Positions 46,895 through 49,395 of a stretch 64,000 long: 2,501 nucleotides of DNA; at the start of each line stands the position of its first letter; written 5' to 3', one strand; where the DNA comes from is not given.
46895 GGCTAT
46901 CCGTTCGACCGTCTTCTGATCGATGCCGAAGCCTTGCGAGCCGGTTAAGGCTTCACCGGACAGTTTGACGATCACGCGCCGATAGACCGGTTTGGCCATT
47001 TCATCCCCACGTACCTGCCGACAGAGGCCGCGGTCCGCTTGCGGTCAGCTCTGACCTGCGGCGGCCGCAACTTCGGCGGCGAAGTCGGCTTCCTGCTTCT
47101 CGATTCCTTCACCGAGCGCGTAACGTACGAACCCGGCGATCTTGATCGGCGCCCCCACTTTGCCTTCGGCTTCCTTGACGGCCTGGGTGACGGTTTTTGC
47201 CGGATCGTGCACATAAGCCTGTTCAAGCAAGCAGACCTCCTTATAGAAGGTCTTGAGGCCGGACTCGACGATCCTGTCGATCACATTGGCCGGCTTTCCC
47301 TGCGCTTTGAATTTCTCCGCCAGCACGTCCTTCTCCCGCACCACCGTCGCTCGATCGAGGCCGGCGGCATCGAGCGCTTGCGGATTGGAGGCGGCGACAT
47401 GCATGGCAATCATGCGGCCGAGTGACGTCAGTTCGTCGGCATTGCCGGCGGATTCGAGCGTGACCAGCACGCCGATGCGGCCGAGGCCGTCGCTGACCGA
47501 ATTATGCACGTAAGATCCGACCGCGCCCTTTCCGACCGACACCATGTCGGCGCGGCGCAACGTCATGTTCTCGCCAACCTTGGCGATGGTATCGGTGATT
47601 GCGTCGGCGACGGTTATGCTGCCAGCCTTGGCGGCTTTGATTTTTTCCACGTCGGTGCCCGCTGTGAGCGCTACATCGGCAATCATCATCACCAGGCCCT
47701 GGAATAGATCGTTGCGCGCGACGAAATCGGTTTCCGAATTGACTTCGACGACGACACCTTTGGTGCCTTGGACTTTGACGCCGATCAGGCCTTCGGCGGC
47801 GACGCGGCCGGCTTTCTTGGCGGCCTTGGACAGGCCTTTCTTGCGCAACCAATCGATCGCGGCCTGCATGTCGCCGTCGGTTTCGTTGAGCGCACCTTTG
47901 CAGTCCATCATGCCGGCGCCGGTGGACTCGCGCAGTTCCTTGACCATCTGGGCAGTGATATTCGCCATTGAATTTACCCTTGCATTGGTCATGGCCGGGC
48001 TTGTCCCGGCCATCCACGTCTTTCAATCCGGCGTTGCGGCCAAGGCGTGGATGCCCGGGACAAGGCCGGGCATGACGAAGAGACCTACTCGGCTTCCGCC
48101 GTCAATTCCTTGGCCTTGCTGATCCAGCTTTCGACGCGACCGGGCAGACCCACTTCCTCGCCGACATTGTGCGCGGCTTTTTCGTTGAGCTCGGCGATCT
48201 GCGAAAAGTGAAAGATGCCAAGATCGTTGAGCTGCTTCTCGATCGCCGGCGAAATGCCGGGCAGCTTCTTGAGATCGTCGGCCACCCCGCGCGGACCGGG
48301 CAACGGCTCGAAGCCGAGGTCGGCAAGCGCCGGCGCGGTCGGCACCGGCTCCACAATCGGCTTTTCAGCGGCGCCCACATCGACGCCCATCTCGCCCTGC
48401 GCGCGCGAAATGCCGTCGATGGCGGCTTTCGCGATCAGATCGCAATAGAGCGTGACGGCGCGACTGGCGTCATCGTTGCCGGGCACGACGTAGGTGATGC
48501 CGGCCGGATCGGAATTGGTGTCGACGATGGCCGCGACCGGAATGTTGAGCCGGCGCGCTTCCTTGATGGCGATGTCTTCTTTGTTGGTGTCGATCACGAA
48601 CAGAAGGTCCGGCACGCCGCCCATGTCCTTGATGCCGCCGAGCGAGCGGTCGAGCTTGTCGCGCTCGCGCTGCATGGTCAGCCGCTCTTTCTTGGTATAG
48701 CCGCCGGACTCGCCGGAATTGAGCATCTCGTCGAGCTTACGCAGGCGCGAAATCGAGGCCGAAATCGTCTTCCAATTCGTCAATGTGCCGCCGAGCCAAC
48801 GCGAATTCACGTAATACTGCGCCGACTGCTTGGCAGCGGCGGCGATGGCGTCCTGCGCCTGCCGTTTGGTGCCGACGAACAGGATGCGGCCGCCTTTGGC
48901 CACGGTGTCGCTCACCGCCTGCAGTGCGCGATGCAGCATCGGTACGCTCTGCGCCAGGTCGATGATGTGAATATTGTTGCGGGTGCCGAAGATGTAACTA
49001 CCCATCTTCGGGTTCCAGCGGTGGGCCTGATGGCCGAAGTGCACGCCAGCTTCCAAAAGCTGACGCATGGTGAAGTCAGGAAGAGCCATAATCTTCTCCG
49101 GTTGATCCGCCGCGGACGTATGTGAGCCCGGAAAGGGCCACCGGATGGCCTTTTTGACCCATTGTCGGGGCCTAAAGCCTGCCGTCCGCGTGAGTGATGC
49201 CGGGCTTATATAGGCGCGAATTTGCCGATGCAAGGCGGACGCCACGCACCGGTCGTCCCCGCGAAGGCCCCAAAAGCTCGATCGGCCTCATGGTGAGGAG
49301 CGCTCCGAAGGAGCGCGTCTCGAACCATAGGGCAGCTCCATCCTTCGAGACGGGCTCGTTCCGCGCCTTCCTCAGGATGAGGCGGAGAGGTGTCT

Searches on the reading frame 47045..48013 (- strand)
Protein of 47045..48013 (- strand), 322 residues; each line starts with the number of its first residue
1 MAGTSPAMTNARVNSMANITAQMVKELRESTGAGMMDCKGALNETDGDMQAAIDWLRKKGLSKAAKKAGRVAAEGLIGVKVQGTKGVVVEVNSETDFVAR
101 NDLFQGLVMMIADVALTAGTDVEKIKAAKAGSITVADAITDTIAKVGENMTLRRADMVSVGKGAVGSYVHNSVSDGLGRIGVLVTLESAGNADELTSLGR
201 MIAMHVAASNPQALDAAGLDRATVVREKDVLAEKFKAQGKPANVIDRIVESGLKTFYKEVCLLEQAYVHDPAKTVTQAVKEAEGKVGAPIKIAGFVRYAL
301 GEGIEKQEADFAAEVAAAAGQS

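Call 76: search_protein_families(library=pfam, proteins=[window:47045-48013:-], max_evalue=0.001)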
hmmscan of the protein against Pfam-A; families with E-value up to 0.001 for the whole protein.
window:47045-48013:- (322 aa): 2 families
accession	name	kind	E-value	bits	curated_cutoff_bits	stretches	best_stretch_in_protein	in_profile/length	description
PF00889.24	EF_TS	-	7.1e-64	215.6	27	1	86-302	1-204/204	Elongation factor TS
PF25025.1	EF-Ts_N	-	1.8e-05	25.1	33.2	1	18-59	11-53/60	Elongation factor Ts, mitochondrial, N-terminal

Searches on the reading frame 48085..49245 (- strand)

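Call 76: search_protein_families(library=pfam, proteins=[window:48085-49245:-], max_evalue=0.001)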
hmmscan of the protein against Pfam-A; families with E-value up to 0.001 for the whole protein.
window:48085-49245:- (386 aa): 1 family
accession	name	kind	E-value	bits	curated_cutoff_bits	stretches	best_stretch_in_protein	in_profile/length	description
PF00318.25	Ribosomal_S2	-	2.8e-95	318.1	26.1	1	63-278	1-216/216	Ribosomal protein S2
